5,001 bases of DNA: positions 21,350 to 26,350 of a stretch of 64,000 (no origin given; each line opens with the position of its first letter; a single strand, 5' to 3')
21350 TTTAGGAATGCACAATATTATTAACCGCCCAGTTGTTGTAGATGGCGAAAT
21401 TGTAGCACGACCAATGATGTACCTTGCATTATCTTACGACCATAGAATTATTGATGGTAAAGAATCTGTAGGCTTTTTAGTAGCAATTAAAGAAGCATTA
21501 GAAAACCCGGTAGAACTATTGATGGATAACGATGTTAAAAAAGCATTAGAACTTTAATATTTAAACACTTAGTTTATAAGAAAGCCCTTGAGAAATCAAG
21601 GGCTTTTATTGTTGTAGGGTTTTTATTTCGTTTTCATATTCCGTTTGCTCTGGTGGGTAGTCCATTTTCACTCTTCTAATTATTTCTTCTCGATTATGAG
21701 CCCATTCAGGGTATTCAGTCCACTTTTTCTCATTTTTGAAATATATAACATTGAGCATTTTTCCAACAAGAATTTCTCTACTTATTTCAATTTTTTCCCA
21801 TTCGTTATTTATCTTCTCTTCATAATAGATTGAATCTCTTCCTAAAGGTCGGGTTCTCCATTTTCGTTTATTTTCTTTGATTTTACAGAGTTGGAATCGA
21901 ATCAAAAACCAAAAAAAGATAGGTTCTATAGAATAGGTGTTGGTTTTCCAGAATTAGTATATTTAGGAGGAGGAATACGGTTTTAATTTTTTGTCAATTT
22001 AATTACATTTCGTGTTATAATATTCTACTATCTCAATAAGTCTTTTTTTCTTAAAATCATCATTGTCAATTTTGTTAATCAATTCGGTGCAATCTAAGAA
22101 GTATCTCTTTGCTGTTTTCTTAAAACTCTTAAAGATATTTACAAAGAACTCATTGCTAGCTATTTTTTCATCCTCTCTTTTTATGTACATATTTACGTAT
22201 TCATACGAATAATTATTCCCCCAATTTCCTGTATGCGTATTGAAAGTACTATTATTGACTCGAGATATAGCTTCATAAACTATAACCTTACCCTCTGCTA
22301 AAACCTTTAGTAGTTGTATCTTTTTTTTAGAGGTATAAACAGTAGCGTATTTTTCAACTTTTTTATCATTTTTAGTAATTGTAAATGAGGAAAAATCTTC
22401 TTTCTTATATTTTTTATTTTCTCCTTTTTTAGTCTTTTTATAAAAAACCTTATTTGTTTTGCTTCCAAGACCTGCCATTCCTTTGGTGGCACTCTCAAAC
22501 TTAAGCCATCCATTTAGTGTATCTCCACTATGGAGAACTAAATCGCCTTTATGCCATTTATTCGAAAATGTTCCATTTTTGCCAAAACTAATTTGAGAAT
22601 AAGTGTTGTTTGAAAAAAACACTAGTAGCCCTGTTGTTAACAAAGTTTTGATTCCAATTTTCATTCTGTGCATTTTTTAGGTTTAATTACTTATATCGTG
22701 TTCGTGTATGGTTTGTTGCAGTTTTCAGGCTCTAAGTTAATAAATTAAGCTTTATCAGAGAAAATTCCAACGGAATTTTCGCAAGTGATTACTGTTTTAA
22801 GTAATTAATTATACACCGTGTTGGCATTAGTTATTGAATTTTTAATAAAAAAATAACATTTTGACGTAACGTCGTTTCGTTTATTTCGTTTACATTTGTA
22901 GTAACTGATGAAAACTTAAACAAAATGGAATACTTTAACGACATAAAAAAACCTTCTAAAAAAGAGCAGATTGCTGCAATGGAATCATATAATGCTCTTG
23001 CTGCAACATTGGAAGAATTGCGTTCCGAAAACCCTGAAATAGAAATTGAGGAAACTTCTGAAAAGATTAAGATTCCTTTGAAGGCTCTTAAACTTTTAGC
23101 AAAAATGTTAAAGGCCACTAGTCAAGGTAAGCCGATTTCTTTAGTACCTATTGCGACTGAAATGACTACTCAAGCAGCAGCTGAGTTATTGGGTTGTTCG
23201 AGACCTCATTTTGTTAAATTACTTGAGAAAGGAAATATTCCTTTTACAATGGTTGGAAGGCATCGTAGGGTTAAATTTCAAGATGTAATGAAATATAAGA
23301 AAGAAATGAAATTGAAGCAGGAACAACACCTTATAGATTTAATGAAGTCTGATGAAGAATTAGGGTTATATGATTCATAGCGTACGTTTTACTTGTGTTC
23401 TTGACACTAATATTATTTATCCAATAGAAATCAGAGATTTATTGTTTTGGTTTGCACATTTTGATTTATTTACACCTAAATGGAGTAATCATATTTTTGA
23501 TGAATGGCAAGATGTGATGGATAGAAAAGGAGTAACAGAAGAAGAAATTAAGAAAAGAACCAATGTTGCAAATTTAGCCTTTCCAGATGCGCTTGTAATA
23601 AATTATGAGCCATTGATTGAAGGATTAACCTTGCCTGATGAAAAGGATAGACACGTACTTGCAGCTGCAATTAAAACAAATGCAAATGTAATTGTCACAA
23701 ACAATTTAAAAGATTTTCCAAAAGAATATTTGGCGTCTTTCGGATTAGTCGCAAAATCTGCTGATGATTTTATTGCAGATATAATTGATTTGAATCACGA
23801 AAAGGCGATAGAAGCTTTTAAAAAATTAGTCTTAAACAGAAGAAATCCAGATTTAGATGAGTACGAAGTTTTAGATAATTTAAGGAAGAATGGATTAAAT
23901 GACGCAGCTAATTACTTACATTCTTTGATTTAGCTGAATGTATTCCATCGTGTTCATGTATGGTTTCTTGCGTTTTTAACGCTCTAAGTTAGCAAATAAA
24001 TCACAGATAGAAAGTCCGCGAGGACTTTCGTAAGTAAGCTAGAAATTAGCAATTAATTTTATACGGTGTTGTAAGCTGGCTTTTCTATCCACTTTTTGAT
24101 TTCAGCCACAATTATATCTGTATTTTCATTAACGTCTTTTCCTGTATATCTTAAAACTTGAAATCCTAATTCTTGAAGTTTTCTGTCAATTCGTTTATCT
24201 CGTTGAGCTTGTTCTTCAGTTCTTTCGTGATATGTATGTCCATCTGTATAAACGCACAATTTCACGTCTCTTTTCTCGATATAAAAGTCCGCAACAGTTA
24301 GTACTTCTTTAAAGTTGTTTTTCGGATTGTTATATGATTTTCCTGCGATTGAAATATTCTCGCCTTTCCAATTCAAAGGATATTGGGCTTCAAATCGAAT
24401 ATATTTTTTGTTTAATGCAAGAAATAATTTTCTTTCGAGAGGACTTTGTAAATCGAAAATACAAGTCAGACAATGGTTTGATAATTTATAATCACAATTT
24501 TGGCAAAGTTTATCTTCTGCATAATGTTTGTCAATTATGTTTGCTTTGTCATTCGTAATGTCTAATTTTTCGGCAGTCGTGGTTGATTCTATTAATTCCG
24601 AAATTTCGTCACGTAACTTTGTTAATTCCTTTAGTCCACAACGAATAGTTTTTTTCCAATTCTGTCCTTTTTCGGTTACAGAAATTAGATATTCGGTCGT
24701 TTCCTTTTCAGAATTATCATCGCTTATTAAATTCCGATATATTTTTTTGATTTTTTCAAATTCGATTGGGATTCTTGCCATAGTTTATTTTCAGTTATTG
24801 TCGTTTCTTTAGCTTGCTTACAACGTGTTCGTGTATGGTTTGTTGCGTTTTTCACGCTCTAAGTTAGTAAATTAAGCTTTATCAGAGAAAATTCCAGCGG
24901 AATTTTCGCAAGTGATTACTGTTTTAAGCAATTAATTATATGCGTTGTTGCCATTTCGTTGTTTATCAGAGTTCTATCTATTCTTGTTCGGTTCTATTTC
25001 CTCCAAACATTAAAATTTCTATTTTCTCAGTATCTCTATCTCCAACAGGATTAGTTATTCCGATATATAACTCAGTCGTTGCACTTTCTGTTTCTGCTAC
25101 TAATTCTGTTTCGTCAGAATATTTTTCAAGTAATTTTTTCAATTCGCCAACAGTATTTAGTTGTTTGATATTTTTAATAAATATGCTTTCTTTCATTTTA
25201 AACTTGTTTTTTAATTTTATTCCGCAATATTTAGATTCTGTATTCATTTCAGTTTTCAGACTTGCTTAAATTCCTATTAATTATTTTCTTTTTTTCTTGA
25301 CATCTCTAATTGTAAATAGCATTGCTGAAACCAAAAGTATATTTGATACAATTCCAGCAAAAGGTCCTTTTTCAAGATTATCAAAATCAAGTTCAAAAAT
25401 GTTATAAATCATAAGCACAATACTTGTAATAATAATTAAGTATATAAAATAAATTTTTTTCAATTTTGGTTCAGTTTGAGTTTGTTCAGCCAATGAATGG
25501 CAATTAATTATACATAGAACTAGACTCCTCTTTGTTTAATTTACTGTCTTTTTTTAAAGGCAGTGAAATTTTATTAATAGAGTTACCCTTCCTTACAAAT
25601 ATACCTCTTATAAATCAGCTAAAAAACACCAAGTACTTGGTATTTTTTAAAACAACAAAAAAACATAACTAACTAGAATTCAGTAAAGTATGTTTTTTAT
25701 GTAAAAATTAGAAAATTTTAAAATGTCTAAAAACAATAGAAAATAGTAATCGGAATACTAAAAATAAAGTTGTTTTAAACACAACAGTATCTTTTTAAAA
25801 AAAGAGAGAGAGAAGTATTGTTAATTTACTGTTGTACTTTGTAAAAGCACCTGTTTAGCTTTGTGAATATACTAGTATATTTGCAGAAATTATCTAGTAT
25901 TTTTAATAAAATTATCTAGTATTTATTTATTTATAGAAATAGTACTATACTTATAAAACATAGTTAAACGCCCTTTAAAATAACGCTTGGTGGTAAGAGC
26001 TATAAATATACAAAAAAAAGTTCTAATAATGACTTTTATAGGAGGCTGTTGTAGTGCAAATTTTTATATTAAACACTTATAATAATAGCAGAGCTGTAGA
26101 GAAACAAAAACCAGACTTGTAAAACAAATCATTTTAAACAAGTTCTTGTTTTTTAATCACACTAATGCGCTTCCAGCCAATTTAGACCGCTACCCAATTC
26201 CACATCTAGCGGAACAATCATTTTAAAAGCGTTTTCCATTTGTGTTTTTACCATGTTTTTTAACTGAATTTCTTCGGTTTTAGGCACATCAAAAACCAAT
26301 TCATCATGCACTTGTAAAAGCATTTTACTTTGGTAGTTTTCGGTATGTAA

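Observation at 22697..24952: Three copies of a ~129-nt structured repeat partition the sucB-polA islet into gene cassettes (integron/rAID-like array without a visible recombinase)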

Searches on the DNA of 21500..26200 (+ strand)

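Call 5: search_rna_families(source=window, start=21500, end=26200, threshold=evalue, max_evalue=10)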
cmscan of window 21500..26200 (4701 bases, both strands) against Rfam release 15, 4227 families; matches with E-value up to 10: 9.
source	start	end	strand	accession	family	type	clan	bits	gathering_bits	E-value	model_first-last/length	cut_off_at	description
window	21536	21638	-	RF01770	rimP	Cis-reg; leader;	-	25.2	47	0.61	1-102/102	no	Gammaprotebacteria rimP leader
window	21550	21613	+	RF02064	STnc370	Gene; sRNA;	-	23.5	54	9.4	1-71/71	no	Enterobacterial sRNA STnc370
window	23826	23882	+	RF00165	Corona_pk3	Cis-reg;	CL00117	23.4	35.6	0.17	1-61/61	no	Coronavirus 3' UTR pseudoknot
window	21869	21920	-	RF03956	mir-737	Gene; miRNA;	-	22.7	60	3.3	1-63/63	no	mir-737 microRNA precursor family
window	21555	21640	+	RF01455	DPB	Cis-reg;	-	21.3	40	6.7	1-86/86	no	Stem loopII regulatory element in POLB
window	25414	25491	-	RF01212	sn2524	Gene; snRNA; snoRNA; CD-box;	-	20.9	44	8.3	1-109/109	no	Small nucleolar RNA sn2524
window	23041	23106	+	RF00569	SNORD19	Gene; snRNA; snoRNA; CD-box;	CL00048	19.5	35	6.2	1-76/76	no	Small nucleolar RNA SNORD19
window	23815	23833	-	RF02444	SpR10_sRNA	Gene; sRNA;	-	17.9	50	2.3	13-31/47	no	Streptococcus sRNA SpR10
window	23919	23982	-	RF00195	RsmY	Gene; sRNA;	CL00106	13.5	57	5.9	10-67/121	no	RsmY RNA family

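Call 96: search_with_rna_model(model_id=R1, sources=[L058, L059, L060], max_evalue=0.1, filters=off)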
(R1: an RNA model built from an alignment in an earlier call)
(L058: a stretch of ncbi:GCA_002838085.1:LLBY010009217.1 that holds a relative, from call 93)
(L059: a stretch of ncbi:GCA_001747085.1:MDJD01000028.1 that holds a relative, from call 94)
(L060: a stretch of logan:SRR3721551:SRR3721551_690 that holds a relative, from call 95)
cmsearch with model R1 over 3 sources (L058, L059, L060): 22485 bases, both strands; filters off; matches with E-value up to 0.1: 0.
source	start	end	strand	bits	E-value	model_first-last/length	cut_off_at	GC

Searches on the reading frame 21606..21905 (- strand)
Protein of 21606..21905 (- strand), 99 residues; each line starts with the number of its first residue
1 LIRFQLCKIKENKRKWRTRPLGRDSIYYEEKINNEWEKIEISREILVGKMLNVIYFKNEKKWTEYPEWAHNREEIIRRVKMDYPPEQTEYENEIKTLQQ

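Call 11: search_protein_families(library=pfam, proteins=[window:21606-21905:-], max_evalue=0.1)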
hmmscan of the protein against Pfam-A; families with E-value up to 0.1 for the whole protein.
window:21606-21905:- (99 aa): 0 families

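Call 12: search_protein_families(library=padloc, proteins=[window:21606-21905:-], max_evalue=0.1)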
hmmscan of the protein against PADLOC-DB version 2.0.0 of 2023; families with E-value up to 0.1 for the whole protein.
window:21606-21905:- (99 aa): 0 families

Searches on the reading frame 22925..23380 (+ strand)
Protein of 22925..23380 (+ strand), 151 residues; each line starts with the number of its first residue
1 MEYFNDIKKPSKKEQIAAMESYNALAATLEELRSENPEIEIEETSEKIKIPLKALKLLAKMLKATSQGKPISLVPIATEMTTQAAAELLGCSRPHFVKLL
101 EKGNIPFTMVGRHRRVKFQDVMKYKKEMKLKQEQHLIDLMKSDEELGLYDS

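Call 11: search_protein_families(library=pfam, proteins=[window:22925-23380:+], max_evalue=0.1)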
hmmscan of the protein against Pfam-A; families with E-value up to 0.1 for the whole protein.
window:22925-23380:+ (151 aa): 3 families
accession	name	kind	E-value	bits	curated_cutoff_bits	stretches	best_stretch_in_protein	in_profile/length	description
PF12728.13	HTH_17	-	2.3e-10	41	27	1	80-127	2-49/51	Helix-turn-helix domain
PF03683.19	UPF0175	-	0.0033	17.5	27.9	1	81-107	35-62/75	Uncharacterised protein family (UPF0175)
PF13384.12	HTH_23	-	0.031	14.6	24.6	0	80-99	18-37/50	Homeodomain-like domain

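Call 12: search_protein_families(library=padloc, proteins=[window:22925-23380:+], max_evalue=0.1)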
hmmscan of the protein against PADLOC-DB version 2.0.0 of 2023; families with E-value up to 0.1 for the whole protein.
window:22925-23380:+ (151 aa): 3 families
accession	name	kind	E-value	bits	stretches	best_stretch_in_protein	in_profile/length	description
PDLC04133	mad1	-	8.6e-09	33.6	1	80-128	6-54/60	mads_1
PDLC05076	PDC-S70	-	0.0032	15.7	1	58-106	20-67/94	-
PDLC02422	PprDinG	-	0.017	11.2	1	19-75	127-178/930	-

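Call 92: find_homologous_proteins(query=window:22925-23377:+, max_evalue=1e-20)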
Query window:22925-23377:+ (151 aa): 2974 proteins with E <= 1e-20 among 3078 candidates; the best 120 are listed.
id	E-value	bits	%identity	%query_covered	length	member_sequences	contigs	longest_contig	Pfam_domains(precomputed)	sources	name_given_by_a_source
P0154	4.1e-85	301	93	100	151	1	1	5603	PF12728.14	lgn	-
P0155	1.0e-84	300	95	100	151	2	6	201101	PF12728.14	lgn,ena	-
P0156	3.6e-82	291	93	100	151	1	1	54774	PF12728.14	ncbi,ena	ncbi:MAG: helix-turn-helix domain-containing protein [Flavobacteriaceae bacterium]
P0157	4.4e-82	291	93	100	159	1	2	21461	PF12728.14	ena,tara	tara:strand:- start:2366 stop:2845 length:480 start_codon:yes stop_codon:yes gene_type:complete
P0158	5.2e-82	291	91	100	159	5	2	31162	PF12728.14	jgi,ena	-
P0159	5.9e-82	291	91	100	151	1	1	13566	PF12728.14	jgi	-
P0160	6.2e-82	291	93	100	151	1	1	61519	PF12728.14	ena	-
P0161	7.5e-82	290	93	100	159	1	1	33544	PF12728.14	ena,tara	tara:strand:+ start:34366 stop:34845 length:480 start_codon:yes stop_codon:yes gene_type:complete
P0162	5.3e-81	288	91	100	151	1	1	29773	PF12728.14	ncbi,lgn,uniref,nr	ncbi:helix-turn-helix domain-containing protein [Gelidibacter salicanalis]|uniref:Helix-turn-helix d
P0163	6.4e-81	287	91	100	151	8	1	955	PF12728.14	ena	-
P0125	1.4e-80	286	91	100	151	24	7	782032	PF12728.14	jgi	jgi:excisionase family DNA binding protein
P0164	1.8e-80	286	89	100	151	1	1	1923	PF12728.14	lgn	-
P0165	2.5e-80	285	91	100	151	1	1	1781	PF12728.14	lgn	-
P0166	3.0e-80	285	89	100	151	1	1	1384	PF12728.14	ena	-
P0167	3.2e-80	285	89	100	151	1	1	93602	PF12728.14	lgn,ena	-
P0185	1.7e-78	279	89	100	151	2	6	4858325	PF12728.14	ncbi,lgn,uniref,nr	ncbi:Helix-turn-helix domain protein [Mariniflexile rhizosphaerae]|uniref:helix-turn-helix domain-co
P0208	1.8e-76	273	87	100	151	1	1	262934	PF12728.14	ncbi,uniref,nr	ncbi:excisionase [Flavivirga aquatica]|uniref:Excisionase n=1 Tax=Flavivirga aquatica TaxID=1849968 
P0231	7.0e-74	264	85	100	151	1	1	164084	PF12728.14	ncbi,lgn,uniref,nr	ncbi:helix-turn-helix domain-containing protein [Psychroserpens burtonensis]|uniref:helix-turn-helix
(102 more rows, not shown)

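Call 93: find_encoding_contigs(protein=P0185, flank=5000, max_places=2)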
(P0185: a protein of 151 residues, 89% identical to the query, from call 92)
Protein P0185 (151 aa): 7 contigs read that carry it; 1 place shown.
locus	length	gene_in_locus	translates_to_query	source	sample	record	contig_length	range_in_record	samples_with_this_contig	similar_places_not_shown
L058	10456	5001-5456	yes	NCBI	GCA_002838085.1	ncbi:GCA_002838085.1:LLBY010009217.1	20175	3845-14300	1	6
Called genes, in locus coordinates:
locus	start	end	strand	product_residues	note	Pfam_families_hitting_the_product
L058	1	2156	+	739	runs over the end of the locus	PF17804:TSP_NTD, PF00595:PDZ (weak), PF03572:Peptidase_S41, PF11818:DUF3340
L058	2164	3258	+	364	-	PF12911:OppC_N (weak), PF00528:BPD_transp_1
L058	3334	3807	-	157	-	PF00583:Acetyltransf_1, PF13673:Acetyltransf_10, PF13508:Acetyltransf_7, PF08445:FR47 (faint)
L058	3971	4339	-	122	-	-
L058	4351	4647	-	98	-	PF09907:HigB_toxin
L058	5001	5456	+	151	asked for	PF12728:HTH_17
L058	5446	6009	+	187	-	PF13470:PIN_3, PF26343:VapC50_C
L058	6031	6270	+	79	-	-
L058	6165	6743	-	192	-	PF08818:DUF1801, PF13376:OmdA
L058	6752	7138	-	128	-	PF13564:DoxX_2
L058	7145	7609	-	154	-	PF08327:AHSA1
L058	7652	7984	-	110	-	PF12840:HTH_20, PF01022:HTH_5 (weak)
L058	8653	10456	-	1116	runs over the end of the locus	PF02934:GatB_N, PF02637:GatB_Yqey, PF01336:tRNA_anti-codon, PF00152:tRNA-synt_2, PF02938:GAD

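Call 94: find_encoding_contigs(protein=P0208, flank=5000, max_places=1)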
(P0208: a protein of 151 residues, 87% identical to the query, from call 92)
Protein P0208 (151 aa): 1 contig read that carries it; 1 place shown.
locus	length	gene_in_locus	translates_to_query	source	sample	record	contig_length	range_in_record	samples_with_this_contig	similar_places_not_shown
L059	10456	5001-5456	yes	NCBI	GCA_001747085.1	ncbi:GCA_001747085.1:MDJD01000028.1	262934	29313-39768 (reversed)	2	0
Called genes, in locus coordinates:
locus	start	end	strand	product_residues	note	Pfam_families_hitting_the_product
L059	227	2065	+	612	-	PF00270:DEAD, PF04851:ResIII (weak), PF00271:Helicase_C, PF28538:Helicase_helical, PF03880:DbpA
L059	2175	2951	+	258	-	PF13620:CarboxypepD_reg (weak), PF13715:CarbopepD_reg_2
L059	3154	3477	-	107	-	-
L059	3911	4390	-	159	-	-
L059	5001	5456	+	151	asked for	PF12728:HTH_17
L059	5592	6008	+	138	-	PF26343:VapC50_C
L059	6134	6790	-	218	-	PF00588:SpoU_methylase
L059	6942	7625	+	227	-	PF02146:SIR2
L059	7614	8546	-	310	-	PF03330:DPBB_1 (weak)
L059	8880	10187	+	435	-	PF02666:PS_Dcarbxylase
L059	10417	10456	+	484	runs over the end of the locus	-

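Call 95: find_encoding_contigs(protein=P0231, flank=5000, max_places=1)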
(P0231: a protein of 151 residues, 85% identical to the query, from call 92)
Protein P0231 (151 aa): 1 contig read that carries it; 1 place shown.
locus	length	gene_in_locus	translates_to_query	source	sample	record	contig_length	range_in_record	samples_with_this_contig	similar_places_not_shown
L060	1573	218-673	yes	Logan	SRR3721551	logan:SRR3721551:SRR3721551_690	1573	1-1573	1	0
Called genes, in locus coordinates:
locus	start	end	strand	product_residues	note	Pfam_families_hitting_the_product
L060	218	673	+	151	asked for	PF12728:HTH_17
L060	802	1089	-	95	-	PF13744:HTH_37 (weak), PF13560:HTH_31, PF12844:HTH_19, PF01381:HTH_3, PF13443:HTH_26 (weak)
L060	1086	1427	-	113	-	PF05973:Gp49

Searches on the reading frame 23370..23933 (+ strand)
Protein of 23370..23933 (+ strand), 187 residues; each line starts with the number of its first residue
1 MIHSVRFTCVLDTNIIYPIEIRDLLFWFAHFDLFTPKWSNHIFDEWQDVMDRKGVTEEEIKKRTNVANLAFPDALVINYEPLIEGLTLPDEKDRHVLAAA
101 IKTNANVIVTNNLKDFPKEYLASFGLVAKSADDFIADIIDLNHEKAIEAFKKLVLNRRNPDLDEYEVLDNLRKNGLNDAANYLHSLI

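Call 11: search_protein_families(library=pfam, proteins=[window:23370-23933:+], max_evalue=0.1)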
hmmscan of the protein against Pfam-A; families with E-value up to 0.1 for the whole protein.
window:23370-23933:+ (187 aa): 1 family
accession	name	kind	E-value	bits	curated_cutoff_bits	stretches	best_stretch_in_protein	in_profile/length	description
PF13470.12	PIN_3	-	1.4e-09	39.2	27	1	10-113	3-114/115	PIN domain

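Call 12: search_protein_families(library=padloc, proteins=[window:23370-23933:+], max_evalue=0.1)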
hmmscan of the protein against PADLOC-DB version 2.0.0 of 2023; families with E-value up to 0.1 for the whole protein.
window:23370-23933:+ (187 aa): 0 families

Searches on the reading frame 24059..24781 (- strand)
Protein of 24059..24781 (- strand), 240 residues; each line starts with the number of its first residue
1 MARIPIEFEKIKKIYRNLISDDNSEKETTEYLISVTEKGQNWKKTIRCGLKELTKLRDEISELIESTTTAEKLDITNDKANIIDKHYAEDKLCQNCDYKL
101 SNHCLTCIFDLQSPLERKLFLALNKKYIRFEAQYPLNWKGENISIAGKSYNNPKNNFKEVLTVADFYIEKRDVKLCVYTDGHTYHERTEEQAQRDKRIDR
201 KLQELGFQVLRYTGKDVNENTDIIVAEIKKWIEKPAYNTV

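Call 11: search_protein_families(library=pfam, proteins=[window:24059-24781:-], max_evalue=0.1)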
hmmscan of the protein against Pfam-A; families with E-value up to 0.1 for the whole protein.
window:24059-24781:- (240 aa): 3 families
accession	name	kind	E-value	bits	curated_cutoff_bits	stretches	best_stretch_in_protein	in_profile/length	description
PF04480.18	DUF559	-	7.3e-08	32.7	20.6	1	163-232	45-108/109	Protein of unknown function (DUF559)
PF18741.7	MTES_1575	-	4e-06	27.2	38.2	1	164-229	27-93/96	REase_MTES_1575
PF01342.26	SAND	-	0.03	14.4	22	1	36-58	50-72/76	SAND domain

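Call 12: search_protein_families(library=padloc, proteins=[window:24059-24781:-], max_evalue=0.1)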
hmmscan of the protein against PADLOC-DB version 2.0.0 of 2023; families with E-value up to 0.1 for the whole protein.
window:24059-24781:- (240 aa): 0 families
